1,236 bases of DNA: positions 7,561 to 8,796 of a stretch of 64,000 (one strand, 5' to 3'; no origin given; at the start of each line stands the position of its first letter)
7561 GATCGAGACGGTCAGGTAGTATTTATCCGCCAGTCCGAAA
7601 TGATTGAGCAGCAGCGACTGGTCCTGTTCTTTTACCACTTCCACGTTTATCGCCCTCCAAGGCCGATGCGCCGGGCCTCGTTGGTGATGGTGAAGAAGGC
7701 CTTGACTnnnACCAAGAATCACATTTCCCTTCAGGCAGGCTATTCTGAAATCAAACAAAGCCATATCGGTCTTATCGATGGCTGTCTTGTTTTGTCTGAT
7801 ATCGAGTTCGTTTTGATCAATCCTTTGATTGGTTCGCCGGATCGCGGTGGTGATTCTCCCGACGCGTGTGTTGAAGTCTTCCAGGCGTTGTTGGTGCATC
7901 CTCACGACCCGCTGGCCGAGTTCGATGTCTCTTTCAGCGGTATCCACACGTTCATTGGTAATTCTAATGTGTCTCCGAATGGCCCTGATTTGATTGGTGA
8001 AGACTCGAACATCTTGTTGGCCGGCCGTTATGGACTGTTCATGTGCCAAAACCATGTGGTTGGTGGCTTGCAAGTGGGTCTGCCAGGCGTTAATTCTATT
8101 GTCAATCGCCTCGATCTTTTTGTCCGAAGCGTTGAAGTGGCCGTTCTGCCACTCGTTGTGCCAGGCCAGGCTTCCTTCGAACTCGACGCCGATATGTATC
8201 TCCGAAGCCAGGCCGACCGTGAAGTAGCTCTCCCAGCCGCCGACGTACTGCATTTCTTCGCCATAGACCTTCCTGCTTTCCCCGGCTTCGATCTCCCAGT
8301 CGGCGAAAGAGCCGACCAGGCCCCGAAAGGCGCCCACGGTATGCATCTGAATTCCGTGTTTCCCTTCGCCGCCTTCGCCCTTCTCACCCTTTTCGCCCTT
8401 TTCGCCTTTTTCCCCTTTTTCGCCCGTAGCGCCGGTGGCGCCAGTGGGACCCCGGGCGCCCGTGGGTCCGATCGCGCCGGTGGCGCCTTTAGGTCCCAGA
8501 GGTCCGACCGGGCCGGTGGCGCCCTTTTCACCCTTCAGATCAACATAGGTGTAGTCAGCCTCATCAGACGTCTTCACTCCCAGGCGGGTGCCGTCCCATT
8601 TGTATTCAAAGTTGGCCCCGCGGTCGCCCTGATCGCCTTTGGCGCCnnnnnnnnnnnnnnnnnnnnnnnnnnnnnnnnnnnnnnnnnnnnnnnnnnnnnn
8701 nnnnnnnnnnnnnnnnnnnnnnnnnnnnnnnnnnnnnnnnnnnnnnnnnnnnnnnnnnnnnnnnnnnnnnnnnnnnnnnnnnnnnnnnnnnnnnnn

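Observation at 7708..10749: VgrG carrying a ~230-residue collagen triple-helix stalk, a second short GXY block, a globular (possibly C1q/TNF-like) head and a terminal coiled coil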

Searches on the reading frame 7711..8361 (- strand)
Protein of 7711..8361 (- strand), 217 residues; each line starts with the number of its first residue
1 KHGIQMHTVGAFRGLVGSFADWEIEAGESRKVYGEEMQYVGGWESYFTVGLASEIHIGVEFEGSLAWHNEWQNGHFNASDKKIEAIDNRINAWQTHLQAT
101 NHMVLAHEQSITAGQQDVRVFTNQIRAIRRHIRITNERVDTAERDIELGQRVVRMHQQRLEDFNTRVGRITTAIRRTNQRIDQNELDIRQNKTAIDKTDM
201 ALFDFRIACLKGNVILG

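Call 11: search_solved_structures(query=window:7711-8361:-, max_evalue=10, show_alignments=3)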
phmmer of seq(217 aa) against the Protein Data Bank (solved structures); distinct sequences matched with E-value up to 10: 18.
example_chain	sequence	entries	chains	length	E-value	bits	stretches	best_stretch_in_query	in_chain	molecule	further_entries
4lin_A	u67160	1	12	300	0.046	16.9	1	76-147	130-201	Tail needle protein gp26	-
2wpq_A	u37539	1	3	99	0.26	14.4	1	163-201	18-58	TRIMERIC AUTOTRANSPORTER ADHESIN FRAGMENT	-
4zxq_A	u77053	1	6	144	0.46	13.6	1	138-204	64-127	Tail needle protein gp26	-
6m1w_A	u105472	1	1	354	0.47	13.6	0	26-77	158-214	Amidohydrolase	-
9ijx_A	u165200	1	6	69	0.51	13.4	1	104-151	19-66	Sperm flagellar protein 1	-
6m2i_A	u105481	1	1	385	0.59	13.2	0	26-77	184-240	Amidohydrolase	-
8g2z_0X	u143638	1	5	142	0.62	13.2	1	136-191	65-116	RIB43A protein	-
8ful_A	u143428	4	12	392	0.63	13.1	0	26-77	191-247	Amidohydrolase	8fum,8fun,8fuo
5wkq_A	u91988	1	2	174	1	12.4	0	70-99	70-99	Invasin IpaB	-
3u0c_A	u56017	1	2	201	1.6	11.8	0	70-99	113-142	Invasin ipaB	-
7bjg_A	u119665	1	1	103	1.9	11.5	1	128-200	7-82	SD21996p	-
6u0t_A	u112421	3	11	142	2.3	11.3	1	138-191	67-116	RIB43A protein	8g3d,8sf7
6otn_A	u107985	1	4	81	2.7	11.1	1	124-185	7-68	Tropomyosin alpha-3 chain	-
2xzr_A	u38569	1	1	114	3.2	10.8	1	80-180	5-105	IMMUNOGLOBULIN-BINDING PROTEIN EIBD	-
2tma_A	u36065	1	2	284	6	9.9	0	80-159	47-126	TROPOMYOSIN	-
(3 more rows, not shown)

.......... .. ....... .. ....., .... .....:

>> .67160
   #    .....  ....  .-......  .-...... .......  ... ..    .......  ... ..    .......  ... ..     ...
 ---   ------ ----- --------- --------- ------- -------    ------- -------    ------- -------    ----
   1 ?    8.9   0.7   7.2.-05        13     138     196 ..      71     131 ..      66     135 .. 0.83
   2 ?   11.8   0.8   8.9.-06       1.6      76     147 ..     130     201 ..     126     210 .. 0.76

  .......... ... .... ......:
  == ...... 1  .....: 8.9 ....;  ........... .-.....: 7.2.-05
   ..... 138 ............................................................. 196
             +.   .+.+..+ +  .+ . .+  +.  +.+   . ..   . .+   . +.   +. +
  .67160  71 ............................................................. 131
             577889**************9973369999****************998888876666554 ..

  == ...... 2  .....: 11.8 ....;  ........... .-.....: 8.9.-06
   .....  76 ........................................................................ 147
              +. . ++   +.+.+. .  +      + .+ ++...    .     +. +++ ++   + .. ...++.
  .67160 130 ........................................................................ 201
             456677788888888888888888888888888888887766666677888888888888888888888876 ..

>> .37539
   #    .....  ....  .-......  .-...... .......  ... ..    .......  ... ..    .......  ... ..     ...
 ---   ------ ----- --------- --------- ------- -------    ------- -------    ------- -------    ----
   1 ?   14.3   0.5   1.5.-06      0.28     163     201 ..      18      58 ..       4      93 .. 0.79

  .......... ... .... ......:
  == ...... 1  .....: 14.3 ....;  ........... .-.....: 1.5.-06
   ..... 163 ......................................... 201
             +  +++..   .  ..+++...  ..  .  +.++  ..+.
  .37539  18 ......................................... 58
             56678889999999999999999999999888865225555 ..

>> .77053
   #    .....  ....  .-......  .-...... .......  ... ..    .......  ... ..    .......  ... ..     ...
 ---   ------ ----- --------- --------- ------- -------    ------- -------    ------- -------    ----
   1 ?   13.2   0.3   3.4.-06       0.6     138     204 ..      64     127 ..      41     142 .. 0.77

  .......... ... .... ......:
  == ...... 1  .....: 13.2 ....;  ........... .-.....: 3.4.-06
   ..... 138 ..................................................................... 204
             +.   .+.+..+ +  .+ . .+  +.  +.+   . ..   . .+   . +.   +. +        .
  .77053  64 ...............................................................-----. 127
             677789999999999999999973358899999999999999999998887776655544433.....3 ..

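Call 12: search_protein_families(library=pfam, proteins=[window:7711-8361:-], max_evalue=10)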
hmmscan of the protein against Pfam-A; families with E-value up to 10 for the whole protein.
seq(217 aa): 18 families
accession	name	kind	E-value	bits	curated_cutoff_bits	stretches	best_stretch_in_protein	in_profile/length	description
PF02050.21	FliJ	-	0.0012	19.5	28.4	1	83-187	7-116/123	Flagellar FliJ protein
PF15456.11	Uds1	-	0.0053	17.4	28.8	2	124-203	22-99/123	Up-regulated During Septation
PF19111.5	DUF5798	-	0.0079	16.8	27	2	121-148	27-54/89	Family of unknown function (DUF5798)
PF00261.25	Tropomyosin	-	0.032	14.1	38.6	1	81-181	118-218/242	Tropomyosin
PF01519.22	DUF16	-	0.046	14.6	40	1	95-170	27-102/104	Protein of unknown function DUF16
PF19802.4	DUF6285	-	0.052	14.7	28.1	1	130-191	9-70/91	Domain of unknown function (DUF6285)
PF16535.10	T3SSipB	-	0.052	14.3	31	1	79-198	16-126/155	Type III cell invasion protein SipB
PF02601.20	Exonuc_VII_L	-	0.068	13.1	35.9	1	100-185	153-241/315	Exonuclease VII, large subunit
PF16526.10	CLZ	-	0.091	13.6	26.7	1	145-183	26-63/71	C-terminal leucine zipper domain of cyclic nucleotide-gated channels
PF10241.14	KxDL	-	0.097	13.4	27.2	3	109-176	13-80/86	Uncharacterized conserved protein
PF06009.19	Laminin_II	-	0.17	12.3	33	1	101-176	9-84/138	Laminin Domain II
PF08614.16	ATG16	-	0.34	11.5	33.7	0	150-201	94-145/200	Autophagy protein 16 (ATG16)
PF05335.18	DUF745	-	0.45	10.7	33.3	1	90-174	78-162/183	Protein of unknown function (DUF745)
PF06062.16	UPF0231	-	0.77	10.6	25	1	70-129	26-84/121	Uncharacterised protein family (UPF0231)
PF04102.17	SlyX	-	1.1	10.4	30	1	80-130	2-52/67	SlyX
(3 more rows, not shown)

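Call 13: find_homologous_proteins(query=window:7711-8361:-, max_evalue=0.001)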
Query seq(217 aa): 67 candidates shared short words with the query, none scored E <= 0.001.
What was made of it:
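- Tried and rejected: A word-indexed homology search with the C-terminal 217 residues gave no hits (call 13).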

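Call 23: search_protein_representatives(protein=window:7711-8361:-)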
Query: 217 residues. Proteins with E-value up to 0.001 (for the whole library): 6; up to 1e-10: 0; up to 1e-30: 0. The best 6 are listed.
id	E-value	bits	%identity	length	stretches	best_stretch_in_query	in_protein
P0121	6.7e-10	55.5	32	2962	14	155-212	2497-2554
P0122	1.0e-04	38.6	23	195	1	22-202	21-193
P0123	1.3e-04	38.3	27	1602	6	112-189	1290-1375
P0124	4.8e-04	36.4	33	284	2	79-160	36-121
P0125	7.6e-04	35.8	20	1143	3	76-182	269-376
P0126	9.9e-04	35.4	34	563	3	130-202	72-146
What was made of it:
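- Tried and rejected: An exhaustive HMMER search of 1.84 billion representatives with the same query gave only 6 weak hits, apparently driven by the heptad region (call 23).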

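Call 46: predict_structure(alignment_id=A1)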
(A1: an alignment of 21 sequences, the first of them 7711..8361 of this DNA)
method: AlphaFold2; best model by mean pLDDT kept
length: 217 residues; sequences in the alignment: 21
mean_pLDDT: 68.3   pTM: 0.34
mean pLDDT of the five models: 68.3, 68.0, 66.3, 65.4, 64.1
residues with pLDDT >= 90: 92; 70-90: 38; 50-70: 9; < 50: 78
segments of 3 or more residues with pLDDT < 50: 1-78
pLDDT, mean of each block of 10 residues (from residue 1): 35 34 31 27 28 28 30 39 70 80 83 89 93 95 96 97 97 97 97 96 92 68
secondary structure, 60 per line:
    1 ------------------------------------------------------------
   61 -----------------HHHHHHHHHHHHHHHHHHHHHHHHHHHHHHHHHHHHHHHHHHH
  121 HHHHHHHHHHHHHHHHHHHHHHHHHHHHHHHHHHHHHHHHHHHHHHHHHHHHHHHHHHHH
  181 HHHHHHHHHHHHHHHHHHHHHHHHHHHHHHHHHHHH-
elements in order: H78-216
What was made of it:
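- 7711..8130 (-): 20 unbroken heptads (residues 874-1013), a predicted coiled coil, ending in the hydrophobic tail ...KGNVILG. AF2 gives a helix at 874-1012 with pLDDT >90 when the module is modelled alone (call 46).
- On Parallel trimeric coiled coil: AF2 helix with pLDDT >90 (call 46).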

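Call 97: fold_search(model_id=the predicted structure, library=pdb)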
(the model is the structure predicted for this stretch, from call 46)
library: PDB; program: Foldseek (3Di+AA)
matches with E <= 10: 3; with E <= 0.001: 0
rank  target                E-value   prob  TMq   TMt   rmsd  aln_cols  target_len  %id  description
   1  7jts_s                1.4e+00  0.15  0.24  0.19  27.1       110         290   16  Stalk of radial spoke 1 attached with doublet microtubule from Chlamydomonas reinhardtii (released 2020-12-16)
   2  9fqr_QY               3.8e+00  0.07  0.26  0.26  56.2       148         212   13  96-nm repeat of axonemal doublet microtubules from bovine sperm (released 2025-03-26)
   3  6j6g_P                4.4e+00  0.03  0.19  0.20  42.3       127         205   17  Cryo-EM structure of the yeast B*-a2 complex at an average resolution of 3.2 angstrom (released 2019-04-24)

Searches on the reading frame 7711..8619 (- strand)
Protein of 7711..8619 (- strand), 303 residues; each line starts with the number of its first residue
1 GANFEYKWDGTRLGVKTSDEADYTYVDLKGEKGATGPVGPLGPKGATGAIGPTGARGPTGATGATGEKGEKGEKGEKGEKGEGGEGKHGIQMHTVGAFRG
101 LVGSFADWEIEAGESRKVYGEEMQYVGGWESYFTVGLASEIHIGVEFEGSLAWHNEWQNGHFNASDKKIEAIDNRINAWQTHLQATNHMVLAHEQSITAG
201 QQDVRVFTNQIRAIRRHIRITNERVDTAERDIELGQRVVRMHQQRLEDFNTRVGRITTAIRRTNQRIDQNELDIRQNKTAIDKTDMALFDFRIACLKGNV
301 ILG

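Call 10: search_solved_structures(query=window:7711-8619:-, max_evalue=1, show_alignments=2)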
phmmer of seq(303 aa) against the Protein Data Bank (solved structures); distinct sequences matched with E-value up to 1: 59.
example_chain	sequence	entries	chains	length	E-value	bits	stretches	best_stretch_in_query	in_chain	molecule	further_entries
3hqv_B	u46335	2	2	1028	5.8e-23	85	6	29-85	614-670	Collagen alpha-2(I) chain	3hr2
9wxp_AB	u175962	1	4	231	5e-10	42.6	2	28-84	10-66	Chromaffin granule amine transporter isoform X1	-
3hqv_A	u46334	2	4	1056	1.8e-09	40.8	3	29-84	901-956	Collagen alpha-1(I) chain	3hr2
9wxp_DD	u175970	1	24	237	7.7e-09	38.7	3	45-84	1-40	Collagen type II alpha 1 chain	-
9wxp_DC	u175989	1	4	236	8.2e-09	38.6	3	29-84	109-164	Fibrillar collagen NC1 domain-containing protein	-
9wxp_CA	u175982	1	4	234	1.7e-08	37.5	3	30-85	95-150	Fibrillar collagen NC1 domain-containing protein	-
9wxp_DA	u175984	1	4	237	1.3e-07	34.6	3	32-81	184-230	Fibrillar collagen NC1 domain-containing protein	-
9han_A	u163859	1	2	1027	1.9e-07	34.1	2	31-90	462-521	Collagen type VI alpha 1 chain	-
9wxp_BC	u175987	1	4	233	3.5e-07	33.2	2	30-84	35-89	Collagen type XI alpha 1 chain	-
9wxp_BL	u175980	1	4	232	4e-07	33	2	29-66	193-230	Collagen alpha-3(IX) chain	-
9wxp_CD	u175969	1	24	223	6e-07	32.4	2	28-86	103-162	Collagen type II alpha 1 chain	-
9wxp_DB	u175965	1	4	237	6.6e-07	32.3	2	30-84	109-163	Collagen alpha-2(V) chain preproprotein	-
9wxp_CC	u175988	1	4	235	2e-06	30.7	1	30-87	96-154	Collagen type XI alpha 1 chain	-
9wxp_BJ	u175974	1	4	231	3.8e-06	29.8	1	28-87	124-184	Collagen alpha-1(IX) chain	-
9wxp_BA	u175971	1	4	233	7.7e-06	28.8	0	39-82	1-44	Fibrillar collagen NC1 domain-containing protein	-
1wck_A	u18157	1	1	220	0.044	16.5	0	37-69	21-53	BCLA PROTEIN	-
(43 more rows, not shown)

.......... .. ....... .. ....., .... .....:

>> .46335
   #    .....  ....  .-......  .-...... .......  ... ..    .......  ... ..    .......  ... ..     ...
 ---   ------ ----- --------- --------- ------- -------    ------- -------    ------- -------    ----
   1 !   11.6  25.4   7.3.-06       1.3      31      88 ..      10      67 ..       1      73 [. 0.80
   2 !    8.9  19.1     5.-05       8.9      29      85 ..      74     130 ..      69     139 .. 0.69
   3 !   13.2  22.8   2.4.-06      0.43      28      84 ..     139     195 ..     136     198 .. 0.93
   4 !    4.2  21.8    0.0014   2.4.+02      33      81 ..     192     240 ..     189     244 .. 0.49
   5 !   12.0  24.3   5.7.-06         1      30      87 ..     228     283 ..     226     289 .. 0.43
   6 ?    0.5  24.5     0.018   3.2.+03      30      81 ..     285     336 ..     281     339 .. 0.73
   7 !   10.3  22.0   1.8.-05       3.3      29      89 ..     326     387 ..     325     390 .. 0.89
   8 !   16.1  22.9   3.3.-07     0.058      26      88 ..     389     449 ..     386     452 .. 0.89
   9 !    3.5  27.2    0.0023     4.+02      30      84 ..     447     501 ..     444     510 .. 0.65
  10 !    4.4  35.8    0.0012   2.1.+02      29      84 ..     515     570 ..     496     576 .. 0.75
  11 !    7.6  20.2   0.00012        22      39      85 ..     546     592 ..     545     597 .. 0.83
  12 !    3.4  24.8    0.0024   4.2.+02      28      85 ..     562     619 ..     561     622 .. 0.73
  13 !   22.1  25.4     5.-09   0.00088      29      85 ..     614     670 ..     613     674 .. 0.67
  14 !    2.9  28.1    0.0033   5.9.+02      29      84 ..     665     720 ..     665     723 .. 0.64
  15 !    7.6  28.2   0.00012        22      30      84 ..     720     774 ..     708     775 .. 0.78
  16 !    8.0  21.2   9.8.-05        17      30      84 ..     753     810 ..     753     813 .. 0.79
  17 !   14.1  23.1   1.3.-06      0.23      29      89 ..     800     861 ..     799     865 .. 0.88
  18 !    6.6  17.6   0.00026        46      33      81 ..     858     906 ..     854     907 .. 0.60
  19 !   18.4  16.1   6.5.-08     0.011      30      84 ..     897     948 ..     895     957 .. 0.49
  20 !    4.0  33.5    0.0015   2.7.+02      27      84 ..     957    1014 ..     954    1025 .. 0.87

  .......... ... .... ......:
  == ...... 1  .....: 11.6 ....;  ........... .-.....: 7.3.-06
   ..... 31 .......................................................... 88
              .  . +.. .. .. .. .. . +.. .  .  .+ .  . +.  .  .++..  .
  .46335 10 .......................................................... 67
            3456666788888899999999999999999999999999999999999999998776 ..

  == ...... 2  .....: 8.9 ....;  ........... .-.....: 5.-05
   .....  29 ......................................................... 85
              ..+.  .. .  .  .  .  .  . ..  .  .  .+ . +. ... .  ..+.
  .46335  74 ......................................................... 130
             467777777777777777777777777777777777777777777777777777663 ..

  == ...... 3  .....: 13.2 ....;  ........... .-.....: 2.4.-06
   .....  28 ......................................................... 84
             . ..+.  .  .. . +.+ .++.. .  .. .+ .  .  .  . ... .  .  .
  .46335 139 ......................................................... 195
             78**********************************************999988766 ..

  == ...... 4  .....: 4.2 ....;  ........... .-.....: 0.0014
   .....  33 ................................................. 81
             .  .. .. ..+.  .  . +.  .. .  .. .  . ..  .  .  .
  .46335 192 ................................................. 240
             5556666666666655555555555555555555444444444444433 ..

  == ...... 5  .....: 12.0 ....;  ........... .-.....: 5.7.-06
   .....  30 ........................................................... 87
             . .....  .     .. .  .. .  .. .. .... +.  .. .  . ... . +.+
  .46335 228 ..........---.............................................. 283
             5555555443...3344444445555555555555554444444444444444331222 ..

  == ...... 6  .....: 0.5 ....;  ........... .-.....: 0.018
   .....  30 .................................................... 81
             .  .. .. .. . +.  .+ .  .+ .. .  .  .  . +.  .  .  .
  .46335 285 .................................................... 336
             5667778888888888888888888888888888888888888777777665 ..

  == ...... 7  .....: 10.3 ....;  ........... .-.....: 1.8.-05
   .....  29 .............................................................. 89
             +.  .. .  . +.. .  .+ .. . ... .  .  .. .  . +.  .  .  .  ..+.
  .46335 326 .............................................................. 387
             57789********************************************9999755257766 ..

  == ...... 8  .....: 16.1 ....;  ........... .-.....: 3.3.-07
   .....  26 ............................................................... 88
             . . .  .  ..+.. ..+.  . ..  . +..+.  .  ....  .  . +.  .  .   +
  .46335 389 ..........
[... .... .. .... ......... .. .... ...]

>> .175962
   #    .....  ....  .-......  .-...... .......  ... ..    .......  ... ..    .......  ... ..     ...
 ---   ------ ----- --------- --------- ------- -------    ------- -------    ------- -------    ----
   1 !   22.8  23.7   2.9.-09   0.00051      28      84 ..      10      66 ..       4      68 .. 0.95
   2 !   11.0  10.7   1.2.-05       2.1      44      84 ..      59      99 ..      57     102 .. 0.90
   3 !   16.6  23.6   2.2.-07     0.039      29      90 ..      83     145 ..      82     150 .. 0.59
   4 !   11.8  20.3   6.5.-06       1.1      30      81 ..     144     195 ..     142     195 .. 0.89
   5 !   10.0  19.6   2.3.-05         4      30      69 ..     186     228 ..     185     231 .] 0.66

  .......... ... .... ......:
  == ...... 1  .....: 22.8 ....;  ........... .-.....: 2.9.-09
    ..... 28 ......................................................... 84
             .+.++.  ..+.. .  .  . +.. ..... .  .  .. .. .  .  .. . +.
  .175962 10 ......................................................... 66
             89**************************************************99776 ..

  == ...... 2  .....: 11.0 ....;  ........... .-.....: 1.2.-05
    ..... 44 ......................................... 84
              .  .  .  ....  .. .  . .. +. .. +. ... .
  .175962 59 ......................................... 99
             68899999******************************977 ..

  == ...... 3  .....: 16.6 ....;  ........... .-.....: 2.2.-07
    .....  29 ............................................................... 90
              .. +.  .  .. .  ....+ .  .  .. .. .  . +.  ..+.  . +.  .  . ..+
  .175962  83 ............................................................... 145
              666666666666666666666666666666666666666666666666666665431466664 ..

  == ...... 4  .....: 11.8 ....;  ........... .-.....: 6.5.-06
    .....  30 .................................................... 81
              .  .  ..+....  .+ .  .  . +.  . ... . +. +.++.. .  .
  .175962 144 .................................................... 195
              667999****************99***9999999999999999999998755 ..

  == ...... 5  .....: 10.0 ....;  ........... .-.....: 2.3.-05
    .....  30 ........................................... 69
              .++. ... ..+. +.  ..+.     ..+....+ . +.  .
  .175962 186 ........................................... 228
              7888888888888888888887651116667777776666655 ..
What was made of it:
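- Closest known: 'Evolved' VgrGs with coiled-coil or adhesin-like C-terminal extensions. Same: There are weak resemblances to trimeric autotransporter stalks and the P22 gp26 needle (calls 10, 11).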

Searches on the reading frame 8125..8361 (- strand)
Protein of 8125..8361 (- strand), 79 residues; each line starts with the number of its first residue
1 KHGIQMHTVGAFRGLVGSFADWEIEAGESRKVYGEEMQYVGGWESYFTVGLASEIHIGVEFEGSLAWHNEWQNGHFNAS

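Call 62: search_solved_structures(query=A2, max_evalue=10, show_alignments=3)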
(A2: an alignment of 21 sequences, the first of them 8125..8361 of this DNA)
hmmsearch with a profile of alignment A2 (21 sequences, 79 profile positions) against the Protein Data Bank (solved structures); distinct sequences matched with E-value up to 10: 2.
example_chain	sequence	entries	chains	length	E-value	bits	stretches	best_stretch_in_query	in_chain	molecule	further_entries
9gh4_A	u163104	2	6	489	0.5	13.8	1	24-68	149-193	Cell surface protein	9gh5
9u93_C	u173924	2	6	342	1.3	12.5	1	22-55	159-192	Fusobacterium nucleatum CbpF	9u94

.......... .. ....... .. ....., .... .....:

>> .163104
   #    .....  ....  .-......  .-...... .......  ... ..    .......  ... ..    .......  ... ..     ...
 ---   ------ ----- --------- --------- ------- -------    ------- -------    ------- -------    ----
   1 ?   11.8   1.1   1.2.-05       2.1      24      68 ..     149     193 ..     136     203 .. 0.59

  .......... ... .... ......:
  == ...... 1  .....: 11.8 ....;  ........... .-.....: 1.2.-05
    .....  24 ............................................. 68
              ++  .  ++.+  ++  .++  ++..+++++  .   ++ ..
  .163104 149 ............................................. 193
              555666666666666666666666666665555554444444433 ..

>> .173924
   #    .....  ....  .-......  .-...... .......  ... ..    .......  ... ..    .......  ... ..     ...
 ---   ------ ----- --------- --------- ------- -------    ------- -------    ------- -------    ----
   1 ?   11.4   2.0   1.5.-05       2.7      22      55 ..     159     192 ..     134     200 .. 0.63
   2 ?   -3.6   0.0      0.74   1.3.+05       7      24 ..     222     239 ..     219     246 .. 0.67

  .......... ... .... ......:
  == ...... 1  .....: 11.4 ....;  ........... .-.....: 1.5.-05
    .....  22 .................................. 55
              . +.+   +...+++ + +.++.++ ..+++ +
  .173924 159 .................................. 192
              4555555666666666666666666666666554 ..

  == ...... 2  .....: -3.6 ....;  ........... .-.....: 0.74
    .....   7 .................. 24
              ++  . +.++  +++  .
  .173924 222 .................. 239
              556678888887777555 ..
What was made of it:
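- Tried and rejected: A PDB profile search with the beta module gave only insignificant hits to trimeric-autotransporter-like proteins (E 0.5-1.3; call 62).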

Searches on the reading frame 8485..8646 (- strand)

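Call 45: search_protein_families(library=pfam, proteins=[window:8485-8646:-], max_evalue=1)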
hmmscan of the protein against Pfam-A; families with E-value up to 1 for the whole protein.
seq(54 aa): 2 families
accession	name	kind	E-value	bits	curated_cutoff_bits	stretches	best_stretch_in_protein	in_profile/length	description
PF01391.23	Collagen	-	0.015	15.5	27.2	1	39-53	31-45/60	Collagen triple helix repeat (20 copies)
PF01068.26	DNA_ligase_A_M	-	0.22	11.6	26.2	1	10-30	21-40/204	ATP dependent DNA ligase domain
